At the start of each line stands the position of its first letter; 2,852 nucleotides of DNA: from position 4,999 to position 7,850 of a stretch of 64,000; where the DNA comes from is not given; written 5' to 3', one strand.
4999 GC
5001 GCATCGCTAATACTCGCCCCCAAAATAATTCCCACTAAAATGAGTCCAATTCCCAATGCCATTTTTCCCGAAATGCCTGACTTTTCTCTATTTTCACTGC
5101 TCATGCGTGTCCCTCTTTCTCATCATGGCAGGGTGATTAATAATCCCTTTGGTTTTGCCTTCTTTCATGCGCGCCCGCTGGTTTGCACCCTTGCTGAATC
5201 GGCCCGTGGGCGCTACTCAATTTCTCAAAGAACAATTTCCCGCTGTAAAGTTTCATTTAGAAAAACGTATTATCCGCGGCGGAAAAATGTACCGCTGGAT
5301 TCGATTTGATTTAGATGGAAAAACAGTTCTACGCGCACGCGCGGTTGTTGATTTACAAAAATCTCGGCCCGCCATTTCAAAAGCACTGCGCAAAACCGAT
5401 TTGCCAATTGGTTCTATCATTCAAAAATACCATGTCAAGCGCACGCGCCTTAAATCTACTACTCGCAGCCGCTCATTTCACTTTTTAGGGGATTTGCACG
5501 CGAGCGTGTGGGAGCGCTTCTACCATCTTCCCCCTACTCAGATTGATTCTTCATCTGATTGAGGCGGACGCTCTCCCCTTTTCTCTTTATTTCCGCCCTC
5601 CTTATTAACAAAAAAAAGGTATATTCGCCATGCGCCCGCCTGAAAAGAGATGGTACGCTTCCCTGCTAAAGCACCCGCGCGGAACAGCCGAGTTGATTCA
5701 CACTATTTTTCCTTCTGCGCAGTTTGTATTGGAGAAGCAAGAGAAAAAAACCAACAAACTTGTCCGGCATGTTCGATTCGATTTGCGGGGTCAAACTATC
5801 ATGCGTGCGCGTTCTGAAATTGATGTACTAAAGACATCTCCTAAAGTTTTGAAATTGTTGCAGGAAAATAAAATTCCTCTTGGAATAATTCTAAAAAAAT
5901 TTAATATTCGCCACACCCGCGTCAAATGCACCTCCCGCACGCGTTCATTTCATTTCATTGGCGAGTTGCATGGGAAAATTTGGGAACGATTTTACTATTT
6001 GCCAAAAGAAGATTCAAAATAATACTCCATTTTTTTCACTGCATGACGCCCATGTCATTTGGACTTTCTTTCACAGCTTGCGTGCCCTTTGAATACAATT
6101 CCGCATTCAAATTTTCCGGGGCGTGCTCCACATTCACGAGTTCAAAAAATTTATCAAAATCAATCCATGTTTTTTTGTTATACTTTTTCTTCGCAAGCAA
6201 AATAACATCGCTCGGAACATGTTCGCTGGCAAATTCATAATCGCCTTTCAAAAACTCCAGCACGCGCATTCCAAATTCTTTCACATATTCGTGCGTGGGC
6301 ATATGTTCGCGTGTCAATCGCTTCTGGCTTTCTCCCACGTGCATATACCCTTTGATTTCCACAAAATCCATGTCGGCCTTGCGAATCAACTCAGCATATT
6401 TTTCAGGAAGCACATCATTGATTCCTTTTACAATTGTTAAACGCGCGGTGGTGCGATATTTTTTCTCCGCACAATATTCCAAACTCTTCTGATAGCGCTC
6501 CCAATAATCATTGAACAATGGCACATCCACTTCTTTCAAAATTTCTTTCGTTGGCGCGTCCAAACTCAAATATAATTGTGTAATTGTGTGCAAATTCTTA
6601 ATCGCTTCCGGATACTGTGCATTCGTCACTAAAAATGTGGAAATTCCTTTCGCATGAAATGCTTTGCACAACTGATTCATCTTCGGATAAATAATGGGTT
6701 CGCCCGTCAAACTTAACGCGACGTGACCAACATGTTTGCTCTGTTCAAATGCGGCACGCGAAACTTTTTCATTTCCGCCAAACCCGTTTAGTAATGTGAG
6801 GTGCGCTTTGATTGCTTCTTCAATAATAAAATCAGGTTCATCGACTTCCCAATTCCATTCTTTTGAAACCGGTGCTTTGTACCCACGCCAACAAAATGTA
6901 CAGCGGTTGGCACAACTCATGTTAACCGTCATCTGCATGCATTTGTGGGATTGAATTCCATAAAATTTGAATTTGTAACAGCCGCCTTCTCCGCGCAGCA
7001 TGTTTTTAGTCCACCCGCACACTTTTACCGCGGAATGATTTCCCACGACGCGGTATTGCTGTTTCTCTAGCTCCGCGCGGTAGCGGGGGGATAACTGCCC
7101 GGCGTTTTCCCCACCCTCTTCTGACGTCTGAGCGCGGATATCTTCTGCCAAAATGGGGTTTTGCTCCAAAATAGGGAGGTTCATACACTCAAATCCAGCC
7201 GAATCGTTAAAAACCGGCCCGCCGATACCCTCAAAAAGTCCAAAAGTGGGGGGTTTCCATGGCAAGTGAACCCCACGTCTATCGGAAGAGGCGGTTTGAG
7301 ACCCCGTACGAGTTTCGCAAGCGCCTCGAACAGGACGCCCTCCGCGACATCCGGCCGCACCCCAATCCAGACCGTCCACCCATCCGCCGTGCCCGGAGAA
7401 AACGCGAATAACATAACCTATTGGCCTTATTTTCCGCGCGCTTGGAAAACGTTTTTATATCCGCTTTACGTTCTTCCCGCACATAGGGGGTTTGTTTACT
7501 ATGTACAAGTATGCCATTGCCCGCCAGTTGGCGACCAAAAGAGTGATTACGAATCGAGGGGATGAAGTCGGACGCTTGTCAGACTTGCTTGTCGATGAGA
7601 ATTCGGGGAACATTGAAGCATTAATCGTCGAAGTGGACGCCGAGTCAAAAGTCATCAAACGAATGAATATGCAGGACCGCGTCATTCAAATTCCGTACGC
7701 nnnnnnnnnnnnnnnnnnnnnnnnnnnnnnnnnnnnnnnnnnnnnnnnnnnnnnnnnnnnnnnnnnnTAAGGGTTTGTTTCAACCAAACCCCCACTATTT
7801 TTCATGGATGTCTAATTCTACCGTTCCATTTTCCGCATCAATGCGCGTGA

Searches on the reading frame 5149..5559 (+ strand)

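Call 12: search_protein_families(library=pfam, proteins=[window:5149-5559:+], max_evalue=1)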
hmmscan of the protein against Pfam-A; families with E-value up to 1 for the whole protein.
window:5149-5559:+ (137 aa): 1 family
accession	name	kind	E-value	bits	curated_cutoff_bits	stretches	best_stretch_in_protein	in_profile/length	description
PF23517.1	WW_TCERG1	-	0.14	11.8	70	1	104-125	20-41/55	TCERG1 WW domain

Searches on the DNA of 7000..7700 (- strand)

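Call 4: search_rna_families(source=window, start=7000, end=7700, threshold=evalue, max_evalue=10, show_alignments=4)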
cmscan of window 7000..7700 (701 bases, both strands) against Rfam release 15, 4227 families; matches with E-value up to 10: 2.
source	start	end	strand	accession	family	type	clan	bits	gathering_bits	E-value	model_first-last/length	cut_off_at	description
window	7226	7288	-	RF02172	RFPL3-AS1_2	Gene; lncRNA;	-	13.8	40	0.62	1-71/71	no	RFPL3 antisense RNA 1 conserved region 2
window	7202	7248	-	RF02051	STnc450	Gene; sRNA;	-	13.3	37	7.4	1-57/57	no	Enterobacterial sRNA STnc450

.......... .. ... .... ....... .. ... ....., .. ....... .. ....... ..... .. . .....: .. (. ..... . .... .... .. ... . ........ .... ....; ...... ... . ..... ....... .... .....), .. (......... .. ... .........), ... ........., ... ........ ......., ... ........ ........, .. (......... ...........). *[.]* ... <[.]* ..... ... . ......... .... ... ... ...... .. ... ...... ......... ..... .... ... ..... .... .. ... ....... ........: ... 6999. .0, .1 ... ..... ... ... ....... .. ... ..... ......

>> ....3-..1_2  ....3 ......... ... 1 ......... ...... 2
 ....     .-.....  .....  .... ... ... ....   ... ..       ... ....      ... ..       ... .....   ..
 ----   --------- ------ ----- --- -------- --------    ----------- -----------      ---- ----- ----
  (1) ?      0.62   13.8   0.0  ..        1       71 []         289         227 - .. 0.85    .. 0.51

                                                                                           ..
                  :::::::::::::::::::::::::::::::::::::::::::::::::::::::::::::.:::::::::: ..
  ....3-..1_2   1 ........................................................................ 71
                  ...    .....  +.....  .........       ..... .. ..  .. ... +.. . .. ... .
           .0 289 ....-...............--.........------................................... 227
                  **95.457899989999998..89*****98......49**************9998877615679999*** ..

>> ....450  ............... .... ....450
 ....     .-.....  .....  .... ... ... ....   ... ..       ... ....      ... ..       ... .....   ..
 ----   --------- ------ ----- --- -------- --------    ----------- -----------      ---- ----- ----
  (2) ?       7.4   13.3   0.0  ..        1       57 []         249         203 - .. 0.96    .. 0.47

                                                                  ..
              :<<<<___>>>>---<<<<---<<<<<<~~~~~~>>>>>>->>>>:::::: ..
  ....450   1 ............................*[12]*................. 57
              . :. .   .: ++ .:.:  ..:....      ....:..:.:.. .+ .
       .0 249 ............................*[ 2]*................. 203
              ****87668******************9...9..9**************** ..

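Call 64: search_rna_families(sources=[L003, L004, L012, L013, L014, L015, L016, L017, L018, L019, L020, L021, L022, L023, L024, L025], threshold=gathering)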
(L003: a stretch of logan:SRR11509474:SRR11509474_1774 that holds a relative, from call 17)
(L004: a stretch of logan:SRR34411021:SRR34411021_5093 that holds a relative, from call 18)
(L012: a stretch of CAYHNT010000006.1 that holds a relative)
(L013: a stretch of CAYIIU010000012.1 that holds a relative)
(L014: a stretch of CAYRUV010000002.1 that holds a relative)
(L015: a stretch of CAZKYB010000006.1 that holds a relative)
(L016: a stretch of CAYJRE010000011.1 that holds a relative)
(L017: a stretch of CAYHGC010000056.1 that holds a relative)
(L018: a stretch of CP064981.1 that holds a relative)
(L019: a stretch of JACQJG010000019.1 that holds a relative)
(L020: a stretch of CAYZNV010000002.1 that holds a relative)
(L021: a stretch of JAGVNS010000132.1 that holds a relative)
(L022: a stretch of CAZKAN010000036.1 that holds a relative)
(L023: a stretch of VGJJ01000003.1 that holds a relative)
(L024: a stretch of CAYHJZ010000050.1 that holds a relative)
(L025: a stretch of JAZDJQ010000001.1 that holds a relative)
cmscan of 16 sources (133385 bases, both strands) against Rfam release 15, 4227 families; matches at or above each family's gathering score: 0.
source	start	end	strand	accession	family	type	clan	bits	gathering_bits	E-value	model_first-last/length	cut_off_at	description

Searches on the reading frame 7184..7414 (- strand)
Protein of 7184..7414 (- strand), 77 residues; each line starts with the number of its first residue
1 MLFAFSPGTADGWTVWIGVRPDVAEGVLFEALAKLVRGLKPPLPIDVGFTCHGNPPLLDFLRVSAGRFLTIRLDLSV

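Call 12: search_protein_families(library=pfam, proteins=[window:7184-7414:-], max_evalue=1)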
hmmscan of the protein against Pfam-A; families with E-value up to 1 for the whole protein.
seq(77 aa): 0 families

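Call 15: find_homologous_proteins(query=window:7184-7414:-, max_evalue=10)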
Query seq(77 aa) (77 aa): 3 proteins with E <= 10 among 4 candidates.
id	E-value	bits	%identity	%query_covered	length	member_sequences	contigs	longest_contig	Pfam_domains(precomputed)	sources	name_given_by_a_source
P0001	2.4e-43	163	99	100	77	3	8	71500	-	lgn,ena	-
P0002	1.3e-29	120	75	100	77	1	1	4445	-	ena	-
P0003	4.4e-20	89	72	88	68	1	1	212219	-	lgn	-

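Call 16: find_encoding_contigs(protein=P0002, flank=5000, max_places=5)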
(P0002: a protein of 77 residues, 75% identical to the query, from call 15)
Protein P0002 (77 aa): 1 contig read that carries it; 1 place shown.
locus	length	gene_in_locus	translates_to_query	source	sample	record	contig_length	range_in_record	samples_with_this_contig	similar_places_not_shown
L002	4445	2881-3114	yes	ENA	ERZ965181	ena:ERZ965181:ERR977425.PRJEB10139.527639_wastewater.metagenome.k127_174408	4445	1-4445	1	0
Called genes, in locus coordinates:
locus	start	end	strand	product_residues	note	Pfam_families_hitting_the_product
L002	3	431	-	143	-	?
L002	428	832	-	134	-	-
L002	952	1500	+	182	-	PF04473:DUF553 (weak)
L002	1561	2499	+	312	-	PF05833:NFACT_N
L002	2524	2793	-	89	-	PF05239:PRC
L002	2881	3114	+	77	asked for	-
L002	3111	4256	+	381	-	PF04055:Radical_SAM, PF08608:Wyosine_form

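Call 17: find_encoding_contigs(protein=P0003, flank=5000, max_places=5)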
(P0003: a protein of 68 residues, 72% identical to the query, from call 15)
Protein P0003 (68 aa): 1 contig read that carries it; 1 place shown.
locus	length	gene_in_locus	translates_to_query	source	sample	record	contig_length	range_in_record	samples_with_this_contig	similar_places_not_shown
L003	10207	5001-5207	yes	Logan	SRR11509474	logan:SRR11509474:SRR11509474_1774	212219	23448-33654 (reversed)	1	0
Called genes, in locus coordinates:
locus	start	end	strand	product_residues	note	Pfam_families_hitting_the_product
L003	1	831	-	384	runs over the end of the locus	PF00932:LTD (weak)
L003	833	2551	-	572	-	-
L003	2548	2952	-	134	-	-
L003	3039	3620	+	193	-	PF04473:DUF553 (weak)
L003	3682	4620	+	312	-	PF05833:NFACT_N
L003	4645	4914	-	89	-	PF05239:PRC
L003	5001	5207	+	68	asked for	-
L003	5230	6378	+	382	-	PF04055:Radical_SAM, PF08608:Wyosine_form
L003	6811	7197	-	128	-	-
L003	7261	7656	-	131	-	-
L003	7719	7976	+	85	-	-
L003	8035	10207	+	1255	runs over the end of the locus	-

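Call 18: find_encoding_contigs(protein=P0001, flank=5000, max_places=8)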
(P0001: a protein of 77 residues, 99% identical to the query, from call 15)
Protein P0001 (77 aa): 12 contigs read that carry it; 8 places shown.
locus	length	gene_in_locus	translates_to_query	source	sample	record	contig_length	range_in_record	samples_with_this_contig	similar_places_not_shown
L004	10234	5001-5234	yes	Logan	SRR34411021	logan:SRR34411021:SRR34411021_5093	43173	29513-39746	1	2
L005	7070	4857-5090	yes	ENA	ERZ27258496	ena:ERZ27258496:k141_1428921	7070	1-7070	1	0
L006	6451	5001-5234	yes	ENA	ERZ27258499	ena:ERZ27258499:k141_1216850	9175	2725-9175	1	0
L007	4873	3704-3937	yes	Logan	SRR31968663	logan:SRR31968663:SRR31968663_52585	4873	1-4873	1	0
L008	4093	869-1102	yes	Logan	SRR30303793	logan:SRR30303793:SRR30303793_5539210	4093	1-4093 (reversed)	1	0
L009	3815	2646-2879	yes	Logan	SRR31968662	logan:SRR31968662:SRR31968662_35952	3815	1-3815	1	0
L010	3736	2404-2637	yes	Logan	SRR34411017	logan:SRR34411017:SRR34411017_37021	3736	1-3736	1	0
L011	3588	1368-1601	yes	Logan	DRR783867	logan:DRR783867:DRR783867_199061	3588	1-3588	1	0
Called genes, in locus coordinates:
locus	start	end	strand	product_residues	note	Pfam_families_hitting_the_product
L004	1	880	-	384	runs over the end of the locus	PF00932:LTD (weak)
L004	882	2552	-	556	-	-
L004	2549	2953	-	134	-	-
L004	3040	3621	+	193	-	PF04473:DUF553 (weak)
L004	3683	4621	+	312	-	PF05833:NFACT_N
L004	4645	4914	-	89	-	PF05239:PRC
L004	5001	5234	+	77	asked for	-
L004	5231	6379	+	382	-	PF04055:Radical_SAM, PF08608:Wyosine_form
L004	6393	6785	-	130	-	-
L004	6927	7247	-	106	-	-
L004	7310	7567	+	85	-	-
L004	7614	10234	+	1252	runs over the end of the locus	-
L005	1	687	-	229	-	?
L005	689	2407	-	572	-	-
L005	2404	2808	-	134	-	-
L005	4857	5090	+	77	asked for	-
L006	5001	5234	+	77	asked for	-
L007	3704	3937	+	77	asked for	-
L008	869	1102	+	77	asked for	-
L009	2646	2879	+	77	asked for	-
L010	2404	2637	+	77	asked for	-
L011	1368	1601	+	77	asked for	-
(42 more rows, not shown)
